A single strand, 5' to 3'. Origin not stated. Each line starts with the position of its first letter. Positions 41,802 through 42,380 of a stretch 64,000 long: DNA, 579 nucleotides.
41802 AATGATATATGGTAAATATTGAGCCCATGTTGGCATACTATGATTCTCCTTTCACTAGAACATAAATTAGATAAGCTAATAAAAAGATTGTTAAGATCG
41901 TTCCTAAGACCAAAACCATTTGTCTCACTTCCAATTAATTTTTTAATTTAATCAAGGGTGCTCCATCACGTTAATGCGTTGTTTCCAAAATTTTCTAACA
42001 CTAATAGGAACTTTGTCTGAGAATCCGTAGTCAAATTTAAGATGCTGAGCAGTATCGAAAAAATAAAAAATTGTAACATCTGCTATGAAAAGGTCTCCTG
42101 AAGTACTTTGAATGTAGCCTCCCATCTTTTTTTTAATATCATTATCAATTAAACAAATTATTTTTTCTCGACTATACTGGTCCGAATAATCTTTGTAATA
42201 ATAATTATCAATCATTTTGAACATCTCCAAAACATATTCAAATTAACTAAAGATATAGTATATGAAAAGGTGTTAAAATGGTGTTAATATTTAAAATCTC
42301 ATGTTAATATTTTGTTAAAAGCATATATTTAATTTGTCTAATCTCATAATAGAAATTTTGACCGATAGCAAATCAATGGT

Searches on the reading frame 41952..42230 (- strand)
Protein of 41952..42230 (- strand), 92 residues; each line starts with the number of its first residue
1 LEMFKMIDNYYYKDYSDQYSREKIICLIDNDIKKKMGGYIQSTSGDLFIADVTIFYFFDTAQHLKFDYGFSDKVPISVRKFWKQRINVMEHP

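Call 3: search_protein_families(library=pfam, proteins=[window:41952-42230:-], max_evalue=1)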
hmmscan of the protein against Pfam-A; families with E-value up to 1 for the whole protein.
window:41952-42230:- (92 aa): 1 family
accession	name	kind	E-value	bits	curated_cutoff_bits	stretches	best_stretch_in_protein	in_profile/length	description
PF02966.22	DIM1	-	0.12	12.6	27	1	46-75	71-98/133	Mitosis protein DIM1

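Call 4: search_protein_families(library=padloc, proteins=[window:41952-42230:-], max_evalue=1)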
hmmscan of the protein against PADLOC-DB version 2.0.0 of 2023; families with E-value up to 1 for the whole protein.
window:41952-42230:- (92 aa): 0 families

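Call 5: search_protein_families(library=ncbifam, proteins=[window:41952-42230:-], max_evalue=1)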
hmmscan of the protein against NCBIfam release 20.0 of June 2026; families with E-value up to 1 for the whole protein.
window:41952-42230:- (92 aa): 1 family
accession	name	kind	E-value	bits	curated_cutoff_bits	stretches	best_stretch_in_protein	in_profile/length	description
NF010654.0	PRK14053.1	equivalog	0.088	12.2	279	1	3-54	137-183/197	methyltransferase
